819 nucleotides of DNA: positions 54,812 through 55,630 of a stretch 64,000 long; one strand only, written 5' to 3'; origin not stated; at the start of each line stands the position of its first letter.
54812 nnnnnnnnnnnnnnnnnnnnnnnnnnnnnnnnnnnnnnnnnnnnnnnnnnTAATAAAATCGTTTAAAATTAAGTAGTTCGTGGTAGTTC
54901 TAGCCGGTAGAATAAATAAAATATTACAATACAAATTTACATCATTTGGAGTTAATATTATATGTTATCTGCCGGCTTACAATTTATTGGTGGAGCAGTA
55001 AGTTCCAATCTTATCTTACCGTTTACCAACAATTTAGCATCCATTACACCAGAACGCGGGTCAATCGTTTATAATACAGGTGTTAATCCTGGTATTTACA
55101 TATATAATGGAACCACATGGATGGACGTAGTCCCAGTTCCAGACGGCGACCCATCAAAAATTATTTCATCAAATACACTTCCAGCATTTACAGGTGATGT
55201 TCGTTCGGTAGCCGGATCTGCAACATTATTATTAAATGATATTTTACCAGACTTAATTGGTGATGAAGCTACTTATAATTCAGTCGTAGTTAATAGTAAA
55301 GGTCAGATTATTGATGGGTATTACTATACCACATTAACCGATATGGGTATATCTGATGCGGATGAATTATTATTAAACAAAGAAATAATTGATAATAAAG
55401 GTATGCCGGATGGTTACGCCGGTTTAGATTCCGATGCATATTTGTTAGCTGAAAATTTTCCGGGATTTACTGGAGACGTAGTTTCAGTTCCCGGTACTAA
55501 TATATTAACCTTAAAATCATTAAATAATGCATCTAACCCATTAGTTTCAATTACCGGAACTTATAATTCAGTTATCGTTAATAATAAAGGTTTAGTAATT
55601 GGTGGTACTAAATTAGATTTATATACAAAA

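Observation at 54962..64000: Giant fibre gene (>9 kb, still open) built by nested tandem duplications; conserved PLAHTH motif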

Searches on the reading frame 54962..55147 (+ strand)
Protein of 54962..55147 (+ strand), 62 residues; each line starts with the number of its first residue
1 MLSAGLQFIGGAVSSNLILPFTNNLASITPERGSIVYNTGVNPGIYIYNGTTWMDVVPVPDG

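Call 70: search_protein_representatives(alignment_id=A3)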
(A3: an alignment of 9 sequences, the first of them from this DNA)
Query: 9 sequences, 64 profile positions. Proteins with E-value up to 0.001 (for the whole library): 5374; up to 1e-10: 303; up to 1e-30: 8. The best 150 are listed.
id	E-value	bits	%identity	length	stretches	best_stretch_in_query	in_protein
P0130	3.7e-55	199.7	-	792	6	11-59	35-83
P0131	1.6e-38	146.4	-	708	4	11-58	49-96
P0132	6.8e-38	144.4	-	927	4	12-62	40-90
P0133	5.8e-36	138.2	-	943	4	11-62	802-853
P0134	9.1e-35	134.4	-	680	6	12-57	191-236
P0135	6.7e-34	131.6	-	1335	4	12-58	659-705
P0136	5.9e-32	125.4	-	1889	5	12-60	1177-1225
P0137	1.0e-31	124.6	-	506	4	18-61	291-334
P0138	1.2e-29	118.0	-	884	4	15-58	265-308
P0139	8.6e-29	115.2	-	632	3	12-60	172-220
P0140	1.7e-28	114.3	-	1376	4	12-60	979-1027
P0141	2.5e-28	113.8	-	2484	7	12-61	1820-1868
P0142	4.8e-27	109.6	-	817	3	15-59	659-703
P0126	9.8e-27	108.6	-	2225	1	1-63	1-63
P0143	2.6e-26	107.3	-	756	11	13-58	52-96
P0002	1.2e-25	105.2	-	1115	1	1-63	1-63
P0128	3.0e-25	103.9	-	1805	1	1-63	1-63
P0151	5.0e-24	100.0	-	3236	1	1-63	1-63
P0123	1.4e-23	98.5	-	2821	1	1-63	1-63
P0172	2.9e-20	87.9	-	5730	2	1-63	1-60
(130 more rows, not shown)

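Call 73: list_cluster_members(proteins=[P0172])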
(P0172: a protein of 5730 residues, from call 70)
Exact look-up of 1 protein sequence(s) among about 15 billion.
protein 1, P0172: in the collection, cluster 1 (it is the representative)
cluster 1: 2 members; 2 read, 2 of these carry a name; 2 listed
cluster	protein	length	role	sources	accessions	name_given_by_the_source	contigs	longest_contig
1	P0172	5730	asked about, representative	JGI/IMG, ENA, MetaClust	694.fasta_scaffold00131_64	\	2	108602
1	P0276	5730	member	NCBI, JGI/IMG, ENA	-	hypothetical protein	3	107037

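Call 75: find_encoding_contigs(protein=P0172, flank=10000, max_places=3)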
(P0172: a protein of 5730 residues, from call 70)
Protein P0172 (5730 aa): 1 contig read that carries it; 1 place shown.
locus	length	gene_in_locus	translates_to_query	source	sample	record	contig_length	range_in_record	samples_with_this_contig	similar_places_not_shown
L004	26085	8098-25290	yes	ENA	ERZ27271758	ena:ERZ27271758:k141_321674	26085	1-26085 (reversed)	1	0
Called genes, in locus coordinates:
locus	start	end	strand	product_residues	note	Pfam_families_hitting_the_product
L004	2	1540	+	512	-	?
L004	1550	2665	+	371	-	-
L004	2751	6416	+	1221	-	-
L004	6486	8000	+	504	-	-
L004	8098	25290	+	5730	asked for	PF26696:PTL_trimer (weak), PF12789:PTR (faint)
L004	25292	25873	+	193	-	PF18454:Mtd_N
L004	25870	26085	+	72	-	?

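Call 79: search_protein_families(library=pfam, proteins=[L004:22585-25287:+, L004:25292-25870:+, L004:17137-19500:+, L004:19501-22584:+], max_evalue=0.1)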
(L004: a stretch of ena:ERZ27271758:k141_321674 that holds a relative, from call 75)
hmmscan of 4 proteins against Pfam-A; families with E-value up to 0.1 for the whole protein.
L004:22585-25287:+ (901 aa): 1 family
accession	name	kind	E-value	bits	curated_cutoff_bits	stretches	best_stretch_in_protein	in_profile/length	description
PF23920.1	DUF7259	-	0.0086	16.4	27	0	173-193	4-24/77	Domain of unknown function (DUF7259)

L004:25292-25870:+ (193 aa): 2 families
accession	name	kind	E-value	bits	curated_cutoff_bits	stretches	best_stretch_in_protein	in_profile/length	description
PF18454.7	Mtd_N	-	5.5e-13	49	26.3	1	5-42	1-36/37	Major tropism determinant N-terminal domain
PF02012.26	BNR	-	0.062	13.8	27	0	174-184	1-11/12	BNR/Asp-box repeat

L004:17137-19500:+ (788 aa): 2 families
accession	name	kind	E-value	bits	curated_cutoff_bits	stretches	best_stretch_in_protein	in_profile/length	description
PF09643.15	YopX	-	0.0098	16.3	22.4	0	220-260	53-87/128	YopX protein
PF12789.12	PTR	-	0.013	15.9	27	1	675-693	6-24/60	Phage tail repeat like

L004:19501-22584:+ (1028 aa): 6 families
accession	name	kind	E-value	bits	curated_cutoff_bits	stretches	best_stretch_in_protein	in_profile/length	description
PF22461.2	SLBB_2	-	0.0012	19.4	27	0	886-926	5-46/79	SLBB domain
PF17820.7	PDZ_6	-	0.014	15.6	27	0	138-155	19-35/54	PDZ domain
PF06486.16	DUF1093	-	0.035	15.2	26.3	0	361-389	44-72/81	Protein of unknown function (DUF1093)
PF21212.3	Dimerisation2-like_dom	-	0.036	14.8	27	0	81-117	30-66/72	Dimerisation2-like domain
PF06998.16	DUF1307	-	0.051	14.2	28.3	0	138-208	3-71/123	Protein of unknown function (DUF1307)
PF09643.15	YopX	-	0.051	14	22.4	0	72-102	64-94/128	YopX protein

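Call 80: search_protein_families(library=phrogs, proteins=[L004:22585-25287:+, L004:25292-25870:+], max_evalue=0.001)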
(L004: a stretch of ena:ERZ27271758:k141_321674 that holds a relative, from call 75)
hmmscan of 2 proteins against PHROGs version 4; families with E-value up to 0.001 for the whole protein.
L004:22585-25287:+ (901 aa): 18 families
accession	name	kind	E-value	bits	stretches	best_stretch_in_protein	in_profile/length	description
phrog_5181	-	unknown function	7.6e-28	98.2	4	257-500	184-421/763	-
phrog_4302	-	unknown function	3.4e-26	93.1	2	778-884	248-354/499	-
phrog_7389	-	tail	4e-22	79.6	3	649-807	340-499/732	tail fiber protein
phrog_33377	-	unknown function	1.6e-19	70.7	2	652-743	67-157/456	-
phrog_16348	-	unknown function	2.1e-17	63.7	2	324-395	192-262/818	-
phrog_3018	-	head and packaging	6e-16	59.4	1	647-765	96-215/341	head decoration protein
phrog_23595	-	tail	6.2e-16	59.3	2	323-369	329-375/440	minor tail protein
phrog_5207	-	unknown function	1.5e-15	57.7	2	320-458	451-543/689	-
phrog_38759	-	unknown function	5.2e-14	52.6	1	649-714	58-118/920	-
phrog_2824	-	head and packaging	9.5e-12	44.7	1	10-208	789-978/1151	virion structural protein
phrog_8780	-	tail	1.7e-10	40.7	2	325-386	413-474/755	minor tail protein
phrog_16867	-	unknown function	1.8e-10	41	1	251-300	171-220/631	-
phrog_31104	-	unknown function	4.4e-10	40.2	1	500-606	250-360/365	-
phrog_24573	-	unknown function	5.8e-09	35.6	1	257-309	390-442/780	-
phrog_8859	-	unknown function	1.5e-08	35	2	790-895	41-141/400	-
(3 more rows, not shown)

L004:25292-25870:+ (193 aa): 19 families
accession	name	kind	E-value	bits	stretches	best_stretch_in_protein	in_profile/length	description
phrog_19200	-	head and packaging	2e-19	71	2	5-53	12-60/268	virion structural protein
phrog_697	-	head and packaging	7.8e-19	67.5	1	2-51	2-51/2079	structural protein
phrog_38417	-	other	9.7e-14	52.3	1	5-53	4-52/312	hyaluronidase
phrog_9017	-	tail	4e-13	51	1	88-190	54-156/159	tail fiber protein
phrog_24754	-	tail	2.1e-12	48.3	1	6-123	8-116/202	tail fiber protein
phrog_19976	-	tail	5.6e-11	43.3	1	7-51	12-60/256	tail assembly protein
phrog_23595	-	tail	1.5e-10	41.6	1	1-49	1-49/440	minor tail protein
phrog_33904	-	tail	2.3e-10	40.7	1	5-52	4-51/542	tail fiber protein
phrog_27786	-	tail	1.5e-09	37.9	1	5-51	7-53/729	tail spike protein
phrog_31660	-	tail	1.6e-09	38.8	1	4-136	9-136/182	tail fiber protein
phrog_6049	-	tail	3.1e-09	37.8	1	4-50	10-56/337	tail fiber protein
phrog_22179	-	tail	3.4e-08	34.3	1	104-187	151-238/244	tail fiber protein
phrog_7760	-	tail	8.2e-08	33.3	1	104-187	129-217/223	tail fiber protein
phrog_24580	-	tail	1.2e-06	28.8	1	5-54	4-53/292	tail fiber protein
phrog_16032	-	unknown function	2.8e-05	24.7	1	2-62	7-66/331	-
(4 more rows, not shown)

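Call 81: search_solved_structures(query=L004:22585-25287:+, max_evalue=1, show_alignments=2)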
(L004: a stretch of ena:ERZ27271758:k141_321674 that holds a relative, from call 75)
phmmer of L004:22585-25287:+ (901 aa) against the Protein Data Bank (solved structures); distinct sequences matched with E-value up to 1: 3.
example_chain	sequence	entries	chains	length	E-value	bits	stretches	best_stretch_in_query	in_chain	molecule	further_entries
9j1l_O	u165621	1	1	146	0.017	16.6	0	80-352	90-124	FtbO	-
9j1l_3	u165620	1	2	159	0.02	16.3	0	80-351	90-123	FtbO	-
4v98_AM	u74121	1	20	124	0.87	10.9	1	45-109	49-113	LD23602p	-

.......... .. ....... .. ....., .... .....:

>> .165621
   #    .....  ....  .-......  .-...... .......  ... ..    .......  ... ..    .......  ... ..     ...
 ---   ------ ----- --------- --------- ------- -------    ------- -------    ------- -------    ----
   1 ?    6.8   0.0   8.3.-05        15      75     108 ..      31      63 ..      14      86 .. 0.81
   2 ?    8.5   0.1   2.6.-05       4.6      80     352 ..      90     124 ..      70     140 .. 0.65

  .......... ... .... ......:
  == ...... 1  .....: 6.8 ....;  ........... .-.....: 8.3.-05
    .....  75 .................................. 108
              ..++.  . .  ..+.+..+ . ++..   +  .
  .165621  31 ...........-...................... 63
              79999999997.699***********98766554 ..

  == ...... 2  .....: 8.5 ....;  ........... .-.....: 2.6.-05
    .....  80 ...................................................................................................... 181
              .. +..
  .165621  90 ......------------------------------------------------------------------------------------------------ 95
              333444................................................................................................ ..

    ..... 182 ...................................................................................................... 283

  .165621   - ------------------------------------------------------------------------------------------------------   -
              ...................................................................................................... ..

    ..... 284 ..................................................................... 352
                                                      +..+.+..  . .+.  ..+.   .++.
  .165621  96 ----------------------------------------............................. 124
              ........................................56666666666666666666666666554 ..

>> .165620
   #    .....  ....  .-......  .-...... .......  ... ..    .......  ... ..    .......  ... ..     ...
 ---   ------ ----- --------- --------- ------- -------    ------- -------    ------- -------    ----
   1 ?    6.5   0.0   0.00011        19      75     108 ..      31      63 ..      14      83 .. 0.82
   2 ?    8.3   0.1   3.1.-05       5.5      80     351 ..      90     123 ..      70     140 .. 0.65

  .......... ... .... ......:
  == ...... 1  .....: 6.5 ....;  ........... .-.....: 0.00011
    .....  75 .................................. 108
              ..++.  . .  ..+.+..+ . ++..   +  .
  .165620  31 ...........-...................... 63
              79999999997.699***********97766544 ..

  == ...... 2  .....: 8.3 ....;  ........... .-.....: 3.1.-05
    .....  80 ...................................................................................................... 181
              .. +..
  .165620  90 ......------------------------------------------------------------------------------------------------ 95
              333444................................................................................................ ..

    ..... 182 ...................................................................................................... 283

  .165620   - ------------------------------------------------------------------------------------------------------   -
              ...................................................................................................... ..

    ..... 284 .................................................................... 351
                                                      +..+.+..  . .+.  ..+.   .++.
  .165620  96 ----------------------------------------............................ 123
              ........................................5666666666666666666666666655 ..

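Call 93: search_protein_families(library=pfam, proteins=[P0130, P0131, P0143], max_evalue=1)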
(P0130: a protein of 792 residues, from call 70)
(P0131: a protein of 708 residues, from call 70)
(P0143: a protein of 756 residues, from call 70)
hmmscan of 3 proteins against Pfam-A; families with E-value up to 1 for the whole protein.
P0130 (792 aa): 4 families
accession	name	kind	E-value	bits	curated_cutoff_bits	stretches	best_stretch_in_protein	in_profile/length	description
PF05523.17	FdtA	-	0.00033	20.9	23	1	202-239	73-109/131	WxcM-like, C-terminal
PF11783.13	Cytochrome_cB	-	0.0029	17.9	22.1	0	60-91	35-66/173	Cytochrome c bacterial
PF15676.10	S6OS1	-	0.0047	16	27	0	702-774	408-481/557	Six6 opposite strand transcript 1 family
PF24243.1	Phage_tail_C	-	0.0048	16.7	23.7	0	576-587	6-17/26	Phage tail tip domain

P0131 (708 aa): 2 families
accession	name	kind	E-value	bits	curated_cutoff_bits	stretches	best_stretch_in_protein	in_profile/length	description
PF24243.1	Phage_tail_C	-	0.0057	16.4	23.7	0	416-427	6-17/26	Phage tail tip domain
PF19356.4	DUF5933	-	0.16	12.7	27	0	224-258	16-49/140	Domain of unknown function (DUF5933)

P0143 (756 aa): 4 families
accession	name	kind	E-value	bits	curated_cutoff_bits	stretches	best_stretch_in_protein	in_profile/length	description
PF10983.13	DUF2793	-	1.4e-11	44.5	27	0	110-134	62-86/87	Protein of unknown function (DUF2793)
PF14524.12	Wzt_C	-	0.0011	19.4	30.4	0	486-506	43-63/143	Wzt C-terminal domain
PF12563.13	Hemolysin_N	-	0.0013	18.7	22.5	0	399-444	23-68/192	Hemolytic toxin N terminal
PF01629.22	DUF22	-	0.2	11.8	25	0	292-322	18-48/106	Domain of unknown function DUF22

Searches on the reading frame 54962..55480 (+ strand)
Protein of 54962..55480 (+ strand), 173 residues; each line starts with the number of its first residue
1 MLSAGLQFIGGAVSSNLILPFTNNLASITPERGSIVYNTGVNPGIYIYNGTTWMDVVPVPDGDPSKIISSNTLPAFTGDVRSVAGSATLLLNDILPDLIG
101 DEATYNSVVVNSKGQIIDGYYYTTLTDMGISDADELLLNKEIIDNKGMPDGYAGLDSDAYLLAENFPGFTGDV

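Call 93: search_protein_families(library=pfam, proteins=[window:54962-55480:+], max_evalue=1)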
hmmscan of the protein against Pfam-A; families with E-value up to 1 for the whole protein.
seq(173 aa): 1 family
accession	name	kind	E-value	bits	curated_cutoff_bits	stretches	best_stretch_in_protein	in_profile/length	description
PF19374.4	DUF5949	-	0.31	11.2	22.7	1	56-91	125-160/167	Family of unknown function (DUF5949)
